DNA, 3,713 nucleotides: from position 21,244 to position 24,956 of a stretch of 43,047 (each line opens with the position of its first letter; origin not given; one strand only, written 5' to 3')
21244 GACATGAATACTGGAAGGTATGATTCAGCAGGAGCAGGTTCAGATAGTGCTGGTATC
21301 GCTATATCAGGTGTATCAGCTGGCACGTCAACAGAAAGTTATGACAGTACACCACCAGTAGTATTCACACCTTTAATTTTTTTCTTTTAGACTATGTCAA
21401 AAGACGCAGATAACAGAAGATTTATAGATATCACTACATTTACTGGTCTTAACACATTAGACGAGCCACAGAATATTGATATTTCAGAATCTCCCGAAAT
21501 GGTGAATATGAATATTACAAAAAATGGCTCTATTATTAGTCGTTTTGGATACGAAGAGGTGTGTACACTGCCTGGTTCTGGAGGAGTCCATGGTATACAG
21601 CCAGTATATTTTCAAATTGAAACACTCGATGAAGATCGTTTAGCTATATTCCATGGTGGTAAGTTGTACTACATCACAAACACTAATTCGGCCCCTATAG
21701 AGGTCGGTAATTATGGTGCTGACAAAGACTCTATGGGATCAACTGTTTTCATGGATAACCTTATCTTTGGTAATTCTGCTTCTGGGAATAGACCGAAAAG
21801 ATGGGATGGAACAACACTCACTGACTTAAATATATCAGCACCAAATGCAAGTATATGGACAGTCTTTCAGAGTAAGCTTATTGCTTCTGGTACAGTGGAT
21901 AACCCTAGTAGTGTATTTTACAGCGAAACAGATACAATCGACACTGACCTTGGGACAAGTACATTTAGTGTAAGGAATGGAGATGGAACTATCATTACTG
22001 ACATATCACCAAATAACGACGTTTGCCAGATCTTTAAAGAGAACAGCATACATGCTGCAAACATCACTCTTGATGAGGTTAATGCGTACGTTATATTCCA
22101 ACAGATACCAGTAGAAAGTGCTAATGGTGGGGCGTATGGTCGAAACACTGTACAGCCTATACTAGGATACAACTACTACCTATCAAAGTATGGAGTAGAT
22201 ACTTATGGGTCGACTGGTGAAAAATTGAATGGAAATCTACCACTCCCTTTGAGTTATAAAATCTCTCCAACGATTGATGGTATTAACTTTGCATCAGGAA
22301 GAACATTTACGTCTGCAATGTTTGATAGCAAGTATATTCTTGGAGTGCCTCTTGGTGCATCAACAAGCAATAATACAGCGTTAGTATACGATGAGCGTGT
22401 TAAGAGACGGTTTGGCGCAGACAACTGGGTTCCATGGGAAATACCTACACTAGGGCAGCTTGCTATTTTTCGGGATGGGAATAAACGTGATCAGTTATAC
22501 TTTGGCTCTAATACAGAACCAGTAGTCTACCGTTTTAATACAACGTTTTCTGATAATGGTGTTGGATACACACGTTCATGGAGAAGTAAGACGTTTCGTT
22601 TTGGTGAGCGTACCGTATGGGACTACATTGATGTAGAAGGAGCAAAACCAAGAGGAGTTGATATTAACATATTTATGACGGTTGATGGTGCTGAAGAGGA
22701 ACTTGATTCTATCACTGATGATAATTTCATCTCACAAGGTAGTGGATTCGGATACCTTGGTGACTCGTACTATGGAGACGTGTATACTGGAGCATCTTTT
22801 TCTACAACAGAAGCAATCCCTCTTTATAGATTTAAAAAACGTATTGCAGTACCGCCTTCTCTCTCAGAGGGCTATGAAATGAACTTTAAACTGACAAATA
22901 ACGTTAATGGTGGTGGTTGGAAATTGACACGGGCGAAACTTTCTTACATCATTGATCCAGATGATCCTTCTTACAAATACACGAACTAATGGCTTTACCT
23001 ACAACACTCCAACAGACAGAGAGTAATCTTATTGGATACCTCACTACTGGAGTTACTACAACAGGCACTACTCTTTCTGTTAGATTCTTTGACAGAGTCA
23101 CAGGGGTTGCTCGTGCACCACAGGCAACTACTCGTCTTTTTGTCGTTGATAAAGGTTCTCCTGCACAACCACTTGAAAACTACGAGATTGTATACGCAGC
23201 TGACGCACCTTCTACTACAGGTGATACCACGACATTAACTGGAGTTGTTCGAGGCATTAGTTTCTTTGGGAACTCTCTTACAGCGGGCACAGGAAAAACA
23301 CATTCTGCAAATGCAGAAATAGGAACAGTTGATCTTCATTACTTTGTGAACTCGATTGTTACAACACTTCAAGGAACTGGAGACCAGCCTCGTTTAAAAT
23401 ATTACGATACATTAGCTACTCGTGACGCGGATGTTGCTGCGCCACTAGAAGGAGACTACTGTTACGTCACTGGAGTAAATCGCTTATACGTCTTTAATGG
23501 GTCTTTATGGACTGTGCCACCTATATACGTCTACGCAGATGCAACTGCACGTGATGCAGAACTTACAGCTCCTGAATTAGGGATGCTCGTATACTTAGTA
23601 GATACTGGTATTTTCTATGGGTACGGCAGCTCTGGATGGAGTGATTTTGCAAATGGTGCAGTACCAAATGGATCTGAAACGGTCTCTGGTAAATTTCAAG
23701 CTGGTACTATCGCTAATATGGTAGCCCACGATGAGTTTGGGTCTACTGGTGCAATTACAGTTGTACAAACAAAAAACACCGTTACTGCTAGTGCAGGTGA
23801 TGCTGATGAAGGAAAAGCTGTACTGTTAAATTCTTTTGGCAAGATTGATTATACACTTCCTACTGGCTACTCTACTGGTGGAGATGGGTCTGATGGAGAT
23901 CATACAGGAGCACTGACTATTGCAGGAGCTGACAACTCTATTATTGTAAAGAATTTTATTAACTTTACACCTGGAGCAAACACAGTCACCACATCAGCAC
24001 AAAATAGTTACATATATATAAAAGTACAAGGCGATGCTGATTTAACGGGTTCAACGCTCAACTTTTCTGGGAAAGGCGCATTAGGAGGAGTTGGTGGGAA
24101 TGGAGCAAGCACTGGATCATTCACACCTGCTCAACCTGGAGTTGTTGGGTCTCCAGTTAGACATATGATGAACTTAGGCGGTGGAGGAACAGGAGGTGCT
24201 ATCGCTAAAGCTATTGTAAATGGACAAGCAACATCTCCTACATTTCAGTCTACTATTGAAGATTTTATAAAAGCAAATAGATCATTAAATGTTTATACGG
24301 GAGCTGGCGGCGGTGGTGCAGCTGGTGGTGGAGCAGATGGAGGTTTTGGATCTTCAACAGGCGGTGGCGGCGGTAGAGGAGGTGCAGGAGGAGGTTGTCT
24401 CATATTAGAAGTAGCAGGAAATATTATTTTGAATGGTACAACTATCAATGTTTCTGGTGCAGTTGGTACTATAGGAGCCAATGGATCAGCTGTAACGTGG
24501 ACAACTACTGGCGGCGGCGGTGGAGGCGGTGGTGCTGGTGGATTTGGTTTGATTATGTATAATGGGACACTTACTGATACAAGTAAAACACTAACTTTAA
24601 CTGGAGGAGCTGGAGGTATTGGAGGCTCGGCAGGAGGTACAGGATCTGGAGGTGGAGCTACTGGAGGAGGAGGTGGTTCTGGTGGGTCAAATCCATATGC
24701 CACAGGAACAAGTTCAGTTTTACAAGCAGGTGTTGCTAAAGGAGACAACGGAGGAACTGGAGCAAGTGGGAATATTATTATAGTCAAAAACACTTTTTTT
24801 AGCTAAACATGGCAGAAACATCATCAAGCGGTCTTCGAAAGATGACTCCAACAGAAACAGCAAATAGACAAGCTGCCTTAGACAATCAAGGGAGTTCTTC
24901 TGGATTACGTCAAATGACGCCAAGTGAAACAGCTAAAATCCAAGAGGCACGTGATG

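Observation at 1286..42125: Oriented TA-rich + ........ (G-free, C/A-rich) element abutting the start codons of the leftward genes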

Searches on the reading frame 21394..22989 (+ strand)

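Call 23: search_protein_families(library=phrogs, proteins=[window:21394-22989:+], max_evalue=0.001)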
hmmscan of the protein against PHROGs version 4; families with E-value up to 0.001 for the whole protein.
window:21394-22989:+ (531 aa): 1 family
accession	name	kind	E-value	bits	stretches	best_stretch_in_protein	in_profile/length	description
phrog_21185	-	tail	1.1e-05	24.7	1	11-65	20-75/1038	tail protein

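Call 30: search_protein_families(library=pfam, proteins=[window:21394-22989:+], max_evalue=0.01)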
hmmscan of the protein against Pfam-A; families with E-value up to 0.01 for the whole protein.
window:21394-22989:+ (531 aa): 0 families

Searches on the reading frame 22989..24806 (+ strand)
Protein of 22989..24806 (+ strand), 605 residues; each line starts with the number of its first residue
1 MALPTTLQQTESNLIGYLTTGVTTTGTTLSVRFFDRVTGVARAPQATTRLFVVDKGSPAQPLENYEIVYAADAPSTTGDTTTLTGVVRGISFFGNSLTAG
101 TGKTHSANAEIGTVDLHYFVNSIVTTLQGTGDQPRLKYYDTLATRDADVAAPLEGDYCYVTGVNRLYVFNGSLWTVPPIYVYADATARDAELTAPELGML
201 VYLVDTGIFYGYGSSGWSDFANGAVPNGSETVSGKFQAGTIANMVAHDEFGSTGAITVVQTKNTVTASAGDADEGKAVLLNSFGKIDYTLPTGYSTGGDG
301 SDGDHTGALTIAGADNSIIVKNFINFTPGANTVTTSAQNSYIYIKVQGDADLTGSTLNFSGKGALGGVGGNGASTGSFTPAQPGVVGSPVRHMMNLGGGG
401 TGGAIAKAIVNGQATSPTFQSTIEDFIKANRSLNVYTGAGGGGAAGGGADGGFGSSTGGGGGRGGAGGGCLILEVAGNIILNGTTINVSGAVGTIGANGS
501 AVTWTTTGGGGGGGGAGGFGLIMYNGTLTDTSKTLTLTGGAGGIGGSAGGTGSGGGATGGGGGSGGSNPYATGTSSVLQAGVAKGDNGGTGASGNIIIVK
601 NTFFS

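Call 23: search_protein_families(library=phrogs, proteins=[window:22989-24806:+], max_evalue=0.001)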
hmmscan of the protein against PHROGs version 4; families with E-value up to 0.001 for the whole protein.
window:22989-24806:+ (605 aa): 1 family
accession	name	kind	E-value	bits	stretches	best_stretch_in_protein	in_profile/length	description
phrog_16452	-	unknown function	2.3e-05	25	1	181-264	40-129/202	-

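Call 30: search_protein_families(library=pfam, proteins=[window:22989-24806:+], max_evalue=0.01)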
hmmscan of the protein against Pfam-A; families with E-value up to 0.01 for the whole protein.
window:22989-24806:+ (605 aa): 0 families
